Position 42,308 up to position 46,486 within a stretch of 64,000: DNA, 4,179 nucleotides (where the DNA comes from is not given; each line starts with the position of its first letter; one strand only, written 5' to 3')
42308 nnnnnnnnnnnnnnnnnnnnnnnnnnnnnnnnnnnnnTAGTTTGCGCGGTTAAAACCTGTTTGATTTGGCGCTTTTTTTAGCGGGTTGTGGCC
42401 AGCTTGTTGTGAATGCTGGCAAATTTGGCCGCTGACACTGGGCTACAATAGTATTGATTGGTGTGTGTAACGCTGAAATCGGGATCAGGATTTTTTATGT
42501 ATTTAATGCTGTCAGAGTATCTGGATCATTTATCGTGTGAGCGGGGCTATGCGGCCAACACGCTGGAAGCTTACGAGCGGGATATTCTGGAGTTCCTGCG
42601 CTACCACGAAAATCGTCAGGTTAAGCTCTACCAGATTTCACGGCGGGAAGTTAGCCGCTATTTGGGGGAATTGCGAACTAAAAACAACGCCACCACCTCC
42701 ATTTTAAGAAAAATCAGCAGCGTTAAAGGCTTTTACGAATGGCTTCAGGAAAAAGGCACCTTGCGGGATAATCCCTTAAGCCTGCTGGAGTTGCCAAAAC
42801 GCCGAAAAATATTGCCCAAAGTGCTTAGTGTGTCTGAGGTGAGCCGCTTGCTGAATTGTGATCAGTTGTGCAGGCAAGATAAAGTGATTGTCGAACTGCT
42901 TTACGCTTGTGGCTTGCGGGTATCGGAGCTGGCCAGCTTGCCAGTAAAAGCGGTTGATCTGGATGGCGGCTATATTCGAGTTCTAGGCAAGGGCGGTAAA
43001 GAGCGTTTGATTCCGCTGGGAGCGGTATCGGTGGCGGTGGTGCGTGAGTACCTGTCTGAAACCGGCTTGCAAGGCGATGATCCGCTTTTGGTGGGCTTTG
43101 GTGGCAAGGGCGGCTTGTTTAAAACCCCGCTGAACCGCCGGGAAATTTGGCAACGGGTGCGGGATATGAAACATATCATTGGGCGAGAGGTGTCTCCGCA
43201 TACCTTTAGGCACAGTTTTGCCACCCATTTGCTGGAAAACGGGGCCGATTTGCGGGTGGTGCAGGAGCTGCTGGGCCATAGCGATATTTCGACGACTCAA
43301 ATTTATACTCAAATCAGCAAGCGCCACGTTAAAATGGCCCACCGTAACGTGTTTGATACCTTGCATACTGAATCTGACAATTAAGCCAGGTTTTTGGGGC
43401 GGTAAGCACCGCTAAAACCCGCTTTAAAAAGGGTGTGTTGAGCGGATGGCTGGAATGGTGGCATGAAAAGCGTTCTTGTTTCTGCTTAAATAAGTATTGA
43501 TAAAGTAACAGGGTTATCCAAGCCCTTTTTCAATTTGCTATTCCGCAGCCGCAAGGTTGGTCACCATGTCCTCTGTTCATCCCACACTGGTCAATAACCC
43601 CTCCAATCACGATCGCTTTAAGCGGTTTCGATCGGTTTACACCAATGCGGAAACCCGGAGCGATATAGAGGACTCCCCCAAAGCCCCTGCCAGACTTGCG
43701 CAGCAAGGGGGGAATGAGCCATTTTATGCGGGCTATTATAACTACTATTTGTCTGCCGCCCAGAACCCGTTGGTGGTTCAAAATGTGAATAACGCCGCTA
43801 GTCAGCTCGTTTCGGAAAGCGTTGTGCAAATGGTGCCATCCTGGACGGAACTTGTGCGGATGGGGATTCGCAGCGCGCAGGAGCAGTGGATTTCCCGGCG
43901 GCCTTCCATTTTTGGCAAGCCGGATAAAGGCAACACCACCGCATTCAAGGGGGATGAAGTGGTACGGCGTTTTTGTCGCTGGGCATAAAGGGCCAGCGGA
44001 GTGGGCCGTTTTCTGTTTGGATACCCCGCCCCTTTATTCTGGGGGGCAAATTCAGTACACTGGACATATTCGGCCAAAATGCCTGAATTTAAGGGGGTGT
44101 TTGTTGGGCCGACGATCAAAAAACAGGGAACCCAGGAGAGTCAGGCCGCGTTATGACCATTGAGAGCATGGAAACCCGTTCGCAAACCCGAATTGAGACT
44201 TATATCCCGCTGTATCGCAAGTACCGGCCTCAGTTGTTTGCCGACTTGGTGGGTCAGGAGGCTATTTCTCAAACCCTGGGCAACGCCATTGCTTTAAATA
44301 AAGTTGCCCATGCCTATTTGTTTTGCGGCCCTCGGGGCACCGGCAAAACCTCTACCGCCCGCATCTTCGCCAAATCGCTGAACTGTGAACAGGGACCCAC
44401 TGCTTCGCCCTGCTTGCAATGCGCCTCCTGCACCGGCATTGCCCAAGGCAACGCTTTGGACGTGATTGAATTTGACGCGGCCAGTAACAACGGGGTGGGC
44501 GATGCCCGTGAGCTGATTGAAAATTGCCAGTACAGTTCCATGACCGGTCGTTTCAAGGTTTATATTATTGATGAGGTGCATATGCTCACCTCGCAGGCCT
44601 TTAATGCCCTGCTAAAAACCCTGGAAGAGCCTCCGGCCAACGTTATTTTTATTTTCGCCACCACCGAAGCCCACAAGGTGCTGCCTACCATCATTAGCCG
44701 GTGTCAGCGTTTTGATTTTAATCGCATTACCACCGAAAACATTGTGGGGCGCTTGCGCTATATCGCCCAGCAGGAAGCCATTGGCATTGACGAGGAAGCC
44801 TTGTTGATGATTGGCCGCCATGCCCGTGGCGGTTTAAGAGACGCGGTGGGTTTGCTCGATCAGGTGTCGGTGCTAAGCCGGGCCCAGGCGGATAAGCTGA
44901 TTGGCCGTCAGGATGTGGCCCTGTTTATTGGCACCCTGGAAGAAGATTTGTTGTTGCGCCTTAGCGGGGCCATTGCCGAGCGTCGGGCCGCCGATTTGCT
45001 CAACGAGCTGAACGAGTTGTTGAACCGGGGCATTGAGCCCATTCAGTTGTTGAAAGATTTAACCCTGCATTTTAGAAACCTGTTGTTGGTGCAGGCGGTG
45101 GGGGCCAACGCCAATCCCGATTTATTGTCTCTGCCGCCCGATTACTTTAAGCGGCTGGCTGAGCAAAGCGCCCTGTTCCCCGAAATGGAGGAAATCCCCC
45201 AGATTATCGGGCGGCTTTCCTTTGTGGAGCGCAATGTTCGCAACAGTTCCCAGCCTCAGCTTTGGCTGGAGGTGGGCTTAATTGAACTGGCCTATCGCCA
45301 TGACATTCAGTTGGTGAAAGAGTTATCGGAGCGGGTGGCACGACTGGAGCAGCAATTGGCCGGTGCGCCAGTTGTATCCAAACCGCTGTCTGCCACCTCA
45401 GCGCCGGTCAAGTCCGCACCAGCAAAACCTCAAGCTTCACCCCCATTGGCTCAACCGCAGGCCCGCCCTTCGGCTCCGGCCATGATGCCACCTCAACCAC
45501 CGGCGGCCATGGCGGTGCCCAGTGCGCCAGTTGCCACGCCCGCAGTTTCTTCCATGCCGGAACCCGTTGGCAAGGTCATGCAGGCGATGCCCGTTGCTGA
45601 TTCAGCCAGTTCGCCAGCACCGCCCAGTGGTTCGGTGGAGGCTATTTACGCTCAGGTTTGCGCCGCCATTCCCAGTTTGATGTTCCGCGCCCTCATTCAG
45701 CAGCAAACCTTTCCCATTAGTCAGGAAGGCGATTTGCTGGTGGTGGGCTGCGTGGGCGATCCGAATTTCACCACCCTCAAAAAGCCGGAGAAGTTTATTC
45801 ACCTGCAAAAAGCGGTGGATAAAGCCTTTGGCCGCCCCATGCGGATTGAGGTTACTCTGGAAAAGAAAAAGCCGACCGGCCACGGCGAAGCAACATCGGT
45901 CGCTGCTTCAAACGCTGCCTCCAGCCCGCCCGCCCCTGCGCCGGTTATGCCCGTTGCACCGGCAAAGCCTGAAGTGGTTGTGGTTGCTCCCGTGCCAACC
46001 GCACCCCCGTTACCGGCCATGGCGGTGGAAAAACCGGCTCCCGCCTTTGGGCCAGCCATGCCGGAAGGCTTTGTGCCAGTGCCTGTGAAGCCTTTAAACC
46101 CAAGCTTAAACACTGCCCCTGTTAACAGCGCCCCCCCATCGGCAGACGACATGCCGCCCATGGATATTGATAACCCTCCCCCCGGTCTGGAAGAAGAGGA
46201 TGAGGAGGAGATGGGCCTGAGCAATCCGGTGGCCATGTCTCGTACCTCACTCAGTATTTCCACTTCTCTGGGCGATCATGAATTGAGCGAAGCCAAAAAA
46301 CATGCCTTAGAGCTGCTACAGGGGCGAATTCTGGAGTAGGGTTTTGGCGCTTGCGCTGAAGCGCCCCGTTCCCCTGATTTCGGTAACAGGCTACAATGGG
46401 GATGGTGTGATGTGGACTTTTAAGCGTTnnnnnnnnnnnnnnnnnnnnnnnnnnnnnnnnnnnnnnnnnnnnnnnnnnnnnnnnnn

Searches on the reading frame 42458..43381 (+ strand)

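Call 44: search_protein_families(library=pfam, proteins=[window:42458-43381:+], max_evalue=0.0001)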
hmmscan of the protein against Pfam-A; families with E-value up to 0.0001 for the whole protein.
window:42458-43381:+ (308 aa): 3 families
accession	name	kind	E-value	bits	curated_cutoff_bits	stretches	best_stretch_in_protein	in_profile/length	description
PF00589.27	Phage_integrase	-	3e-41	141.5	27.1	1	122-289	2-171/172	Phage integrase family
PF02899.23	Phage_int_SAM_1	-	6.9e-21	74.8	22.3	1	19-99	2-82/83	Phage integrase, N-terminal SAM-like domain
PF13495.12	Phage_int_SAM_4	-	3.1e-08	34.3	27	1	29-98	12-80/85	Phage integrase, N-terminal SAM-like domain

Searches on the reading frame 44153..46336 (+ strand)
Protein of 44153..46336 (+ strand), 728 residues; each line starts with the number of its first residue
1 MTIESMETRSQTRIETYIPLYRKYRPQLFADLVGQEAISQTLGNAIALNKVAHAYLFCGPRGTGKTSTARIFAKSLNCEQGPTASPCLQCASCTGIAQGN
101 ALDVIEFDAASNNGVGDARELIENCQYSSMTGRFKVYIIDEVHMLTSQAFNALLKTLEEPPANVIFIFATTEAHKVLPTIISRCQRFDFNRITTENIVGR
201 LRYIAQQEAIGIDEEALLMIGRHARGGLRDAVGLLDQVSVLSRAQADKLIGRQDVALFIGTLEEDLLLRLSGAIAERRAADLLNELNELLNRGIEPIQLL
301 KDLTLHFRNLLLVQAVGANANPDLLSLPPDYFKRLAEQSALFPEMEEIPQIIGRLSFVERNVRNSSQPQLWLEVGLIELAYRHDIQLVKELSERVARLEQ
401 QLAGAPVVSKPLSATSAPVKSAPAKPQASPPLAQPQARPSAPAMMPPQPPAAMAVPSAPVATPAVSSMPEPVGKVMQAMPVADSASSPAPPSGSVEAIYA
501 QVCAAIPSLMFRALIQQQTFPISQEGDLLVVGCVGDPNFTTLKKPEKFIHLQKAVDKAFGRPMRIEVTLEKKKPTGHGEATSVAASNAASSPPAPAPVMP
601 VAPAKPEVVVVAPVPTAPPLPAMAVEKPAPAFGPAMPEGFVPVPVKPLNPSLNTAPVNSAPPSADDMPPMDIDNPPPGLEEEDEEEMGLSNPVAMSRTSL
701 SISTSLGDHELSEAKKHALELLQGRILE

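Call 44: search_protein_families(library=pfam, proteins=[window:44153-46336:+], max_evalue=0.0001)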
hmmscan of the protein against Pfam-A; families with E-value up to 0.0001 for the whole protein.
window:44153-46336:+ (728 aa): 8 families
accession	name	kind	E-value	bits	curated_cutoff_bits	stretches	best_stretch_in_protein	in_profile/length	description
PF13177.12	DNA_pol3_delta2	-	4.2e-47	160.6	27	1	34-192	1-160/161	DNA polymerase III, delta subunit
PF00004.35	AAA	-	2.4e-13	51.1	21.2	1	56-187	2-126/131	ATPase family associated with various cellular activities (AAA)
PF12169.13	DNA_pol3_gamma3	-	3.2e-11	43.6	24.4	1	252-386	3-134/143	DNA polymerase III subunits gamma and tau domain III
PF22608.2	DNAX_ATPase_lid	-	2.2e-10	40.6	27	1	197-237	2-42/49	DNA polymerase III clamp loader subunit, ATPase lid domain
PF13401.12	AAA_22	-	9.2e-09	36.1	27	1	55-176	8-129/130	AAA domain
PF05496.18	RuvB_N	-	3.2e-07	30.7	27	1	25-90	2-71/159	Holliday junction DNA helicase RuvB P-loop domain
PF13604.12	AAA_30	-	2.9e-05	24.3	27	1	55-167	21-122/191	AAA domain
PF07728.20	AAA_5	-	8.8e-05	23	22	0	56-159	3-92/139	AAA domain (dynein-related subfamily)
